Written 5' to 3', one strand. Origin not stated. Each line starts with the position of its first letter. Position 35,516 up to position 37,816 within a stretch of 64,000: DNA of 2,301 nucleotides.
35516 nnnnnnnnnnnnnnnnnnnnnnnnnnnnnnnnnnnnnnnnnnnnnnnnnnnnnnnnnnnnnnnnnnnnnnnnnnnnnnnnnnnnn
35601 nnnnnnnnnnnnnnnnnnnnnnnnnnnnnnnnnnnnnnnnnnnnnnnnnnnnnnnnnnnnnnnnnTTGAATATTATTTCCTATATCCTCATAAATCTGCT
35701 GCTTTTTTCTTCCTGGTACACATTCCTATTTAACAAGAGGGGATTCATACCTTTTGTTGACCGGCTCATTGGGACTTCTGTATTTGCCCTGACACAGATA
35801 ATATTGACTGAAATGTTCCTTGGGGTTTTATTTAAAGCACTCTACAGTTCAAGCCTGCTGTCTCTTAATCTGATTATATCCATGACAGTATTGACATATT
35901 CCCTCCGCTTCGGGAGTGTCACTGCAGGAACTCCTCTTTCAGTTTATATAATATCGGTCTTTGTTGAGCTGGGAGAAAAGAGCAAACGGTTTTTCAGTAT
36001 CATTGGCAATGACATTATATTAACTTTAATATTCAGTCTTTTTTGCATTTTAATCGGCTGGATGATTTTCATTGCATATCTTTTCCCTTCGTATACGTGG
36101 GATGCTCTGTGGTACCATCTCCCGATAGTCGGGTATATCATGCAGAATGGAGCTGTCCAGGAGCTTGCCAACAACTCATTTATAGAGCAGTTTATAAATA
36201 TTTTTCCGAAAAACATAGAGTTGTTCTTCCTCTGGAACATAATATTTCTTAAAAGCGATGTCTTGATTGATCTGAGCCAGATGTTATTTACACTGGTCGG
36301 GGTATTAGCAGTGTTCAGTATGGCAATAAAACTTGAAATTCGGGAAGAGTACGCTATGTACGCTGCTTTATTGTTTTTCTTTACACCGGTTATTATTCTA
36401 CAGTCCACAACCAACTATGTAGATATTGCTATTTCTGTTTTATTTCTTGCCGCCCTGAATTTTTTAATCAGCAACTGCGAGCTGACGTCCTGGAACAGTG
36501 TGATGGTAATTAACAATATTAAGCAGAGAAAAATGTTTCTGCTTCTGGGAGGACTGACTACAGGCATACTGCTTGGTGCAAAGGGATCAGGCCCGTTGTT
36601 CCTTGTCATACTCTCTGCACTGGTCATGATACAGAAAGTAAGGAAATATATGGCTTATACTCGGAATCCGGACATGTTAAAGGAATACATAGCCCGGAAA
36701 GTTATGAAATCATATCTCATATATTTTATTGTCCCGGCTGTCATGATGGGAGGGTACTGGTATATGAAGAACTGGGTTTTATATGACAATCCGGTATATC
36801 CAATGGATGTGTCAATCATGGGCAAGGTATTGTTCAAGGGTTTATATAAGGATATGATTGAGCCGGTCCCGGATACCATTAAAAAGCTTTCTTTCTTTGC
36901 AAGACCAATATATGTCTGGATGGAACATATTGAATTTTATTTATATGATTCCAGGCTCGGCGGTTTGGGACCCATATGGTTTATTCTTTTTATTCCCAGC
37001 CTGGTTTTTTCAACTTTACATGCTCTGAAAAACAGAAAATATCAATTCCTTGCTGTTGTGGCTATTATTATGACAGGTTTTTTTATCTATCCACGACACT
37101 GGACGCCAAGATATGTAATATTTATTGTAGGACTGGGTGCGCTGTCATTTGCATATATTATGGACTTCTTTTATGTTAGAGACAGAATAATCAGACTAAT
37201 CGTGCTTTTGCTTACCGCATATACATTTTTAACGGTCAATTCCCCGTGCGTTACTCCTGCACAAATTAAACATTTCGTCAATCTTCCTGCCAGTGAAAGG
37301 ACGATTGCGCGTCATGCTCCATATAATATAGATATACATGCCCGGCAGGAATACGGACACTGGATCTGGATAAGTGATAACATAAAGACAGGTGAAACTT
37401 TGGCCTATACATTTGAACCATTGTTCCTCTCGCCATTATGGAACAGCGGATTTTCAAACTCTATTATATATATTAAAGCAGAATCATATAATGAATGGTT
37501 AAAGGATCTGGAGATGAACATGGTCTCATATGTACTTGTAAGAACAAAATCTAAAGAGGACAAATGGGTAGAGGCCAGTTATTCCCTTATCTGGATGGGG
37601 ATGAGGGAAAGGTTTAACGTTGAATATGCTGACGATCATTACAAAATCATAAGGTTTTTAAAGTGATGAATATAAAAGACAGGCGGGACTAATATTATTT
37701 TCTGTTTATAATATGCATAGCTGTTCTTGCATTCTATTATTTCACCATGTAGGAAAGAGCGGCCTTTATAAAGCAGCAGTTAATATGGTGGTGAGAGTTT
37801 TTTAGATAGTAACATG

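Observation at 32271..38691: Candidate novel synthase-dependent exopolysaccharide / periplasmic glycosylation locus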

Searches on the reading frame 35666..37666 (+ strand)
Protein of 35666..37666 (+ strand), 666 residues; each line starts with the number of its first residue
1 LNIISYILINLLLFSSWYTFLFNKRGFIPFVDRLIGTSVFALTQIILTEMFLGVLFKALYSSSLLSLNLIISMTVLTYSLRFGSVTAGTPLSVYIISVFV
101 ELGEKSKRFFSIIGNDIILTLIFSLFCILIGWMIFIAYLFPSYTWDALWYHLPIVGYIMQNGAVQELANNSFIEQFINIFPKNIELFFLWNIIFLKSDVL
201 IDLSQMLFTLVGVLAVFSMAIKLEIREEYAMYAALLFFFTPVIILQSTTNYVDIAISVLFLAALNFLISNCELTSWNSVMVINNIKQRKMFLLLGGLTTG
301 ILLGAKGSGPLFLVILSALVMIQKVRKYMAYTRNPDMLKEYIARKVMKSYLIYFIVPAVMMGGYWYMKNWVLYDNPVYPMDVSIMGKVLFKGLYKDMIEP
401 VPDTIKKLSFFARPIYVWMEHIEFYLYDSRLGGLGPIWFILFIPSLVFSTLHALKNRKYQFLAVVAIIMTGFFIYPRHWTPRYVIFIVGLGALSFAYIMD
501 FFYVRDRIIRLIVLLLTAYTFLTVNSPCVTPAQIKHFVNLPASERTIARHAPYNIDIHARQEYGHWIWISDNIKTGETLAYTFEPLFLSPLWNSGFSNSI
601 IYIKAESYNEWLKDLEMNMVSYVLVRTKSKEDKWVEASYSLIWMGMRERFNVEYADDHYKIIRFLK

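Call 4: search_protein_families(library=pfam, proteins=[window:35666-37666:+], max_evalue=0.01)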
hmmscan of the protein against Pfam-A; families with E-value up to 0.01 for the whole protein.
window:35666-37666:+ (666 aa): 0 families

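Call 5: search_protein_families(library=ncbifam, proteins=[window:35666-37666:+], max_evalue=0.01)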
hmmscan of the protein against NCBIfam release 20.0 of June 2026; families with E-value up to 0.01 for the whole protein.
window:35666-37666:+ (666 aa): 0 families

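Call 7: search_solved_structures(query=window:35666-37666:+, max_evalue=1)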
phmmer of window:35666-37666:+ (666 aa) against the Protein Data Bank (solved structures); distinct sequences matched with E-value up to 1: 0.

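Call 13: find_homologous_proteins(query=window:35666-37666:+, max_evalue=0.001)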
Query window:35666-37666:+ (666 aa): 263 proteins with E <= 0.001 among 8000 candidates; the best 120 are listed.
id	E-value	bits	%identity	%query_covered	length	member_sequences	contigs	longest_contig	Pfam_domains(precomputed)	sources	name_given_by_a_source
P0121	0.0e+0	1379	94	100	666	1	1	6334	-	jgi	jgi:hypothetical protein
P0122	0.0e+0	1329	100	89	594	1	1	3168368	-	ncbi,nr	ncbi:MAG: hypothetical protein JSW20_00385 [Nitrospiraceae bacterium]|nr:MAG: hypothetical protein J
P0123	0.0e+0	1067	70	100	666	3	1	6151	-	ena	-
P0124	0.0e+0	1045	68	100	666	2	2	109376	-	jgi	jgi:hypothetical protein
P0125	0.0e+0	1032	68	100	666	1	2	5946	-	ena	-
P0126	9.6e-258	875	74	77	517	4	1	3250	-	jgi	-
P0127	4.2e-257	873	59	100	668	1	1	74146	-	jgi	jgi:hypothetical protein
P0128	2.4e-255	867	75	76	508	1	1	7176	-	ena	-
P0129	2.8e-251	854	56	100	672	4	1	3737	-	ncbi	-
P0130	8.0e-250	849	56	100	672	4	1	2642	-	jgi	jgi:hypothetical protein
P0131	3.3e-247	840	55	100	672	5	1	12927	-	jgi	jgi:hypothetical protein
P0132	2.2e-246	838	54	100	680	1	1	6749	-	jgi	-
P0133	3.8e-246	837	55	100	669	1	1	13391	-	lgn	-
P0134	6.3e-246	836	55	100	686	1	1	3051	-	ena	-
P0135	1.3e-244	832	56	98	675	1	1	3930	-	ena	-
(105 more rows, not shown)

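Call 28: find_related_loci(query=A1, collection=genome_contigs, flank=10000)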
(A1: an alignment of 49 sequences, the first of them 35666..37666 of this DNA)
Query A1 (666 aa) in genome_contigs; peptide patterns used: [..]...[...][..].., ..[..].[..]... (x = any residue, [..] = any of these).
137 stretches matched a pattern; 107 encode a relative of the query (tblastn E <= 1e-3); the best 80 are kept; 76 distinct loci.
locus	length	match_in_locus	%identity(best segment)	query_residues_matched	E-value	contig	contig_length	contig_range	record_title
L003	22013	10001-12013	55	1-666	0e+0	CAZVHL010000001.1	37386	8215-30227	MAG TPA_asm: uncultured Nitrospiraceae bacterium isolate binchicken_co132_92 genome assembly, contig: NODE_260_length_37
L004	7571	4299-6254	54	1-666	0e+0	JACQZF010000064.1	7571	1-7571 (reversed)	MAG: Nitrospirae bacterium isolate NC_groundwater_1560_Pr4_S-0.65um_46_16 SR1-18-Sp65_coassembly_scaffold_310036, whole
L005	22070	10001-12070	53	1-665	0e+0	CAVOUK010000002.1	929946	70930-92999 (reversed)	MAG: Thermodesulfovibrionia bacterium isolate MFD10007.bin.2.208 genome assembly, contig: contig_11939, whole genome sho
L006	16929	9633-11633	54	1-664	0e+0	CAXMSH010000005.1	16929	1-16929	MAG: Thermodesulfovibrionia bacterium isolate 10C-St20-MC-01_bin.12.strict genome assembly, contig: NODE_5_length_16929_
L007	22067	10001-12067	52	1-666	0e+0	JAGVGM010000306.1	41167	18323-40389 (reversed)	MAG: Thermodesulfovibrionia bacterium isolate DeMMO2_3 c_000000041494, whole genome shotgun sequence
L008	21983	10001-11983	54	1-666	0e+0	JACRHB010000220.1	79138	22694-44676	MAG: Nitrospirae bacterium isolate NC_groundwater_1766_Pr3_B-0.1um_47_18 SR-2_scaffold_141_4029812, whole genome shotgun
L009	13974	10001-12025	53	1-663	0e+0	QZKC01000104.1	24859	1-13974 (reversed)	MAG: Nitrospiraceae bacterium isolate SURF_23 Ga0104751_1002986, whole genome shotgun sequence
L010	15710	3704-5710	55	1-666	0e+0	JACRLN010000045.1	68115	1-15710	MAG: Nitrospirae bacterium isolate NC_groundwater_1882_Pr3_B-0.1um_42_111 SR2-18-B1_coassembly_333392, whole genome shot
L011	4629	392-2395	53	1-664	0e+0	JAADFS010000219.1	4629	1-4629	MAG: Deferribacteres bacterium isolate M_MaxBin.054 contig-127_42899, whole genome shotgun sequence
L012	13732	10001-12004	53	1-666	0e+0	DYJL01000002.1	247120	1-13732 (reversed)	MAG TPA_asm: Nitrospira japonica isolate FI88_42_154 Afr_mines_FI88_33_length_247120_cov_65_701115, whole genome shotgun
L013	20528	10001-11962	54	14-664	0e+0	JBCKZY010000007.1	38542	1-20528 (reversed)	Thermodesulfovibrionia bacterium isolate SLM_LV1_0208-G10 Node_7_length_38542_cov_84.879391, whole genome shotgun sequen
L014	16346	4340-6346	53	1-666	0e+0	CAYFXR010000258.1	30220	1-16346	MAG TPA_asm: uncultured Nitrospiraceae bacterium isolate ERP108616_co1_67 genome assembly, contig: k119_132667, whole ge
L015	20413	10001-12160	51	1-664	0e+0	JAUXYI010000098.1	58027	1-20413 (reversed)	MAG: Thermodesulfovibrionia bacterium isolate C18_concoct.bin.153 C18_k141_124025, whole genome shotgun sequence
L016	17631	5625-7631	53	2-663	0e+0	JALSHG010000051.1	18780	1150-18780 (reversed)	MAG: Thermodesulfovibrio sp. isolate 354-166_metabat1_scaf2bin.078 354-166_scaffold_2867_c1, whole genome shotgun sequen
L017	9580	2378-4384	52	1-661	0e+0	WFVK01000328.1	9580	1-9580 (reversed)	MAG: Nitrospirae bacterium isolate S140_38 k151_59436, whole genome shotgun sequence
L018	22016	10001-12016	51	2-663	0e+0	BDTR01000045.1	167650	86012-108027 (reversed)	Bacterium BMS3Bbin08 DNA, contig: NODE_4, whole genome shotgun sequence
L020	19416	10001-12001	51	1-664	0e+0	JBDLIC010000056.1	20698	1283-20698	MAG: Nitrospirota bacterium isolate MAG011 MAG011_56, whole genome shotgun sequence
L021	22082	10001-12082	52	2-666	0e+0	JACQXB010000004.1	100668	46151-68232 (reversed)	MAG: Nitrospirae bacterium isolate NC_groundwater_1504_Pr4_B-0.1um_40_11 SR1-18-B1_scaffold_126938, whole genome shotgun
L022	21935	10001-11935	54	2-666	0e+0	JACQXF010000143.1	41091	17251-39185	MAG: Nitrospirae bacterium isolate NC_groundwater_1508_Pr4_B-0.1um_43_4 SR1-18-B1_scaffold_741955, whole genome shotgun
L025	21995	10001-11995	52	1-666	0e+0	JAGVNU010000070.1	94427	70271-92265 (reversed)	MAG: Thermodesulfovibrionia bacterium isolate DeMMO3_26 c_000000045652, whole genome shotgun sequence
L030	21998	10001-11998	51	1-666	0e+0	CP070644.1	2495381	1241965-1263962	MAG: Nitrospiraceae bacterium isolate bin899 chromosome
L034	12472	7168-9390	48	2-659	0e+0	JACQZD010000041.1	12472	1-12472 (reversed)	MAG: Nitrospirae bacterium isolate NC_groundwater_1558_Pr4_S-0.65um_44_7 SR1-18-Sp65_coassembly_scaffold_153611, whole g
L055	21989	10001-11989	50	1-664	0e+0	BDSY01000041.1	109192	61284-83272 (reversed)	Bacterium BMS3Abin06 DNA, contig: NODE_3, whole genome shotgun sequence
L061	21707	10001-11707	28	20-636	1e-61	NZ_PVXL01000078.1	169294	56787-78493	Neomoorella stamsii strain DSM 26217 MOST_contig000078, whole genome shotgun sequence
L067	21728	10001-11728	27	6-621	2e-53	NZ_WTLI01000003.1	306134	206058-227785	Paenibacillus turpanensis strain YIM B00363 Scaffold3, whole genome shotgun sequence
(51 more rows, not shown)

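Call 33: search_protein_families(library=pfam, proteins=[L061:5868-8405:+, L061:8943-9866:+, L061:9947-11776:+, L061:11956-12936:-, L061:13305-14669:-, L067:8581-9573:+, L067:9586-9939:+, L067:9992-11896:+, L067:11893-12327:+, L067:12644-13603:+], max_evalue=0.001)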
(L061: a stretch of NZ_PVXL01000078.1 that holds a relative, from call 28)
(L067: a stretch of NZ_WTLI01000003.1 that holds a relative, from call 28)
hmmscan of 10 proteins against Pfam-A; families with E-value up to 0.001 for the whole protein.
L061:5868-8405:+ (845 aa): 5 families
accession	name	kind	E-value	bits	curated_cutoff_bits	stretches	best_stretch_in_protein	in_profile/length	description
PF00122.25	E1-E2_ATPase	-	3.3e-58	196.6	28.1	1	304-504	1-180/181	E1-E2 ATPase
PF00702.32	Hydrolase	-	3.2e-42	145.5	26.4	1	522-738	2-191/191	haloacid dehalogenase-like hydrolase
PF00403.32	HMA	-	2.1e-33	114.9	24.8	2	17-75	4-62/62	Heavy-metal-associated domain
PF12710.13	HAD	-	2.3e-05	25.3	27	1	653-734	82-188/189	haloacid dehalogenase-like hydrolase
PF08282.18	Hydrolase_3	-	4.1e-05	23.9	20.9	0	720-759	205-244/255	haloacid dehalogenase-like hydrolase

L061:8943-9866:+ (307 aa): 1 family
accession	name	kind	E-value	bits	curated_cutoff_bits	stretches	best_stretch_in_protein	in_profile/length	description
PF01040.23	UbiA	-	4.7e-22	78.9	34.2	1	44-274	6-236/250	UbiA prenyltransferase family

L061:9947-11776:+ (609 aa): 1 family
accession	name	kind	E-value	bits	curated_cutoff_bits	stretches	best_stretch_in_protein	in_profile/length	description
PF13231.12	PMT_2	-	2.6e-06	28.2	26.1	1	163-310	9-154/160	Dolichyl-phosphate-mannose-protein mannosyltransferase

L061:11956-12936:- (326 aa): 2 families
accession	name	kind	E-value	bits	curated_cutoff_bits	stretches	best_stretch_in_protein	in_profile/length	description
PF02729.26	OTCace_N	-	1.5e-47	161.8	29.9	1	8-152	1-148/148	Aspartate/ornithine carbamoyltransferase, carbamoyl-P binding domain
PF00185.30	OTCace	-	1.5e-39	136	29.4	1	180-323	16-156/157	Aspartate/ornithine carbamoyltransferase, Asp/Orn binding domain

L061:13305-14669:- (454 aa): 2 families
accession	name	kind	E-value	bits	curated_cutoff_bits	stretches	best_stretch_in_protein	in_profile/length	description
PF01979.26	Amidohydro_1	-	2.3e-23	83.5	25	1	49-429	1-343/345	Amidohydrolase family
PF07969.17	Amidohydro_3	-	7.2e-13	49.3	29.7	1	353-432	407-472/472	Amidohydrolase family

L067:8581-9573:+ (330 aa): 1 family
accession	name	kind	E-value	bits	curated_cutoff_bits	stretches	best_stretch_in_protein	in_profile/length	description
PF01040.23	UbiA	-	4.5e-27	95.4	34.2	1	63-296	3-237/250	UbiA prenyltransferase family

L067:9586-9939:+ (117 aa): 2 families
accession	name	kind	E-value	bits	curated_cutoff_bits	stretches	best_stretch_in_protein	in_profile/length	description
PF00892.27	EamA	-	8.7e-07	29.7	28.2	1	35-116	62-134/135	EamA-like transporter family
PF10639.15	TMEM234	-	1.9e-06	28.4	30.1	1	9-116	4-113/113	Putative transmembrane family 234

L067:9992-11896:+ (634 aa): 1 family
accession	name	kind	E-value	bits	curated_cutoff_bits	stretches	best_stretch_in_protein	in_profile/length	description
PF13231.12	PMT_2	-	0.00069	20.3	26.1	1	194-298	27-131/160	Dolichyl-phosphate-mannose-protein mannosyltransferase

L067:11893-12327:+ (144 aa): 1 family
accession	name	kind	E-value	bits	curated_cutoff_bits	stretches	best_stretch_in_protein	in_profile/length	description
PF02681.20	DUF212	-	5.1e-28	98.2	26.5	1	4-130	6-125/126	Divergent PAP2 family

L067:12644-13603:+ (319 aa): 2 families
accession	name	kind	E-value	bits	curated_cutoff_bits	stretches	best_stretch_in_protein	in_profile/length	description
PF01569.27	PAP2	-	9.3e-12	45.3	27.2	1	199-282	28-120/130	PAP2 superfamily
PF14378.12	PAP2_3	-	2.4e-08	34.4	27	1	131-280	26-188/190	PAP2 superfamily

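Call 34: predict_structure(alignment_id=A1)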
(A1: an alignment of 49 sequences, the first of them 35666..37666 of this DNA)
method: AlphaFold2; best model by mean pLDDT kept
length: 666 residues; sequences in the alignment: 49
mean_pLDDT: 80.2   pTM: 0.85
mean pLDDT of the five models: 80.2, 80.0, 79.9, 74.5, 74.2
residues with pLDDT >= 90: 212; 70-90: 280; 50-70: 162; < 50: 12
segments of 3 or more residues with pLDDT < 50: 421-429
pLDDT, mean of each block of 10 residues (from residue 1): 85 95 90 96 92 84 90 93 68 87 93 94 96 77 65 67 61 67 81 67 83 96 93 95 81 88 88 61 84 95 83 88 77 70 72 92 81 63 62 55 70 67 45 76 94 90 90 74 87 95 88 94 70 72 68 69 81 80 70 61 84 88 90 82 61 89 86
secondary structure, 60 per line:
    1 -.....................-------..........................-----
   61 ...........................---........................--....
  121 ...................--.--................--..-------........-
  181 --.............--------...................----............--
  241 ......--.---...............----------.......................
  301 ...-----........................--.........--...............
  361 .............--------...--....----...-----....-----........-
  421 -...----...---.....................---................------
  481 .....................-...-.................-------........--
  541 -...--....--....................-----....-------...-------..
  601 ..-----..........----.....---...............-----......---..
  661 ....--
elements in order: H2-22 H30-55 H61-87 H91-114 H117-139 H145-158 H172-179 H183-195 H204-222 H227-238 H241-246 H253-267 H278-303 H309-332 H335-343 H346-373 E382-384 E387-390 H403-406 H412-419 H435-455 H459-474 H481-501 H507-523 H531-538 H547-550 H553-572 E578-581 E599-602 H608-617 E622-626 H630-644 E650-655 E659-664

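Call 47: search_protein_families(library=pfam, proteins=[L030:5781-6725:-, L030:7972-8928:-, L030:8977-9822:-, L030:12425-13846:-, L030:13894-15378:-, L021:7296-8270:+, L021:8267-9055:+, L021:9052-9987:+, L021:12103-12855:-, L021:12968-13804:-], max_evalue=0.001)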
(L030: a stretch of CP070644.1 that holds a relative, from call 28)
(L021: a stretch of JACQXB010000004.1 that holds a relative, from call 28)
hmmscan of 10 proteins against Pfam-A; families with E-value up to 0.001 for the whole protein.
L030:5781-6725:- (314 aa): 1 family
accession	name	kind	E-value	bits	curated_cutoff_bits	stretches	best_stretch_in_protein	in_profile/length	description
PF01925.25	TauE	-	1e-38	133.8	32.6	1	17-307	3-236/237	Sulfite exporter TauE/SafE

L030:7972-8928:- (318 aa): 2 families
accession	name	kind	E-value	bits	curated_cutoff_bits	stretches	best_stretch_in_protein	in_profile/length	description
PF02541.22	Ppx-GppA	-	3.6e-58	197.7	27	1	34-315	10-284/285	Ppx/GppA phosphatase family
PF14450.12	FtsA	-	1.6e-06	28.9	31.8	1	139-189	1-37/127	Cell division protein FtsA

L030:8977-9822:- (281 aa): 1 family
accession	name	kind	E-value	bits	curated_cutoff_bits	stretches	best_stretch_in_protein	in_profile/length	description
PF02621.19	VitK2_biosynth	-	3.8e-79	266.1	26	1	4-266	1-251/252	Menaquinone biosynthesis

L030:12425-13846:- (473 aa): 1 family
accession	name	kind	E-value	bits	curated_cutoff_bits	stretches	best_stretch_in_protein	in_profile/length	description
PF00202.27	Aminotran_3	-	5.6e-78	262.8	30.5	1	44-449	12-400/403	Aminotransferase class-III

L030:13894-15378:- (494 aa): 2 families
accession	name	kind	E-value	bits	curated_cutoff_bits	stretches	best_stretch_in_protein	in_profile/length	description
PF04055.27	Radical_SAM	-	1.9e-21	77.4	29.5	1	194-360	1-166/166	Radical SAM superfamily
PF02310.24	B12-binding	-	3.4e-21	75.8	32.1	1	15-123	10-119/121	B12 binding domain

L021:7296-8270:+ (324 aa): 2 families
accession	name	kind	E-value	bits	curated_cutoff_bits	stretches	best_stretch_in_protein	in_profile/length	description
PF06968.18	BATS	-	7.6e-27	93.8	22.2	1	233-323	1-88/88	Biotin and Thiamin Synthesis associated domain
PF04055.27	Radical_SAM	-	1.9e-23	83.9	29.5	1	66-221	5-163/166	Radical SAM superfamily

L021:8267-9055:+ (262 aa): 1 family
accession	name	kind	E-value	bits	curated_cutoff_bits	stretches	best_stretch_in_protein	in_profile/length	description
PF03744.18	BioW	-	6.5e-76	255.5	25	1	5-242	1-239/239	6-carboxyhexanoate--CoA ligase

L021:9052-9987:+ (311 aa): 3 families
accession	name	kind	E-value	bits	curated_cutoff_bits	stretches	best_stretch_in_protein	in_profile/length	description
PF00781.29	DAGK_cat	-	1.1e-26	93.3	23.6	1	7-140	1-125/125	Diacylglycerol kinase catalytic domain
PF19279.4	YegS_C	-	4.9e-14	52.8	27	1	160-310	6-157/158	YegS C-terminal NAD kinase beta sandwich-like domain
PF01513.26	NAD_kinase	-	0.00098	19.9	25.5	0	30-83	43-91/130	ATP-NAD kinase N-terminal domain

L021:12103-12855:- (250 aa): 6 families
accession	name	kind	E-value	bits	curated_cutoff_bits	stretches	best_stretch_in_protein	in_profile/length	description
PF08241.18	Methyltransf_11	-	5.6e-14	53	21.2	1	82-130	46-94/95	Methyltransferase domain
PF13847.12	Methyltransf_31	-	1.1e-08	35.3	27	1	85-149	61-114/145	Methyltransferase domain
PF13649.12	Methyltransf_25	-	5.3e-08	33.9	27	1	83-127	51-97/97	Methyltransferase domain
PF13489.12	Methyltransf_23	-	5.3e-06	26.7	27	1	49-135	22-120/164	Methyltransferase domain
PF08242.18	Methyltransf_12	-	5.9e-06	27.4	30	1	91-129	64-98/98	Methyltransferase domain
PF01209.24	Ubie_methyltran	-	2.4e-05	24.2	20.1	1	83-133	103-153/233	ubiE/COQ5 methyltransferase family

L021:12968-13804:- (278 aa): 0 families

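Call 59: find_encoding_contigs(protein=P0121, flank=6000, max_places=2)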
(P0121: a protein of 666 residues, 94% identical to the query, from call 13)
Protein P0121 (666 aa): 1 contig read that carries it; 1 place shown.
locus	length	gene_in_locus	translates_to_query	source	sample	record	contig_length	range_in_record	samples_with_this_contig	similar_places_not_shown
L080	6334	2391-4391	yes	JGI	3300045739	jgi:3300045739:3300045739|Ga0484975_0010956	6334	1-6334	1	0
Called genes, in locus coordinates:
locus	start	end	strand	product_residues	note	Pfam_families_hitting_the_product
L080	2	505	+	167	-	?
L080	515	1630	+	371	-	-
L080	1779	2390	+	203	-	-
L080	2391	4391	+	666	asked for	-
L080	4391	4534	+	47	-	-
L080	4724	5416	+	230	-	PF00535:Glycos_transf_2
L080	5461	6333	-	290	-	?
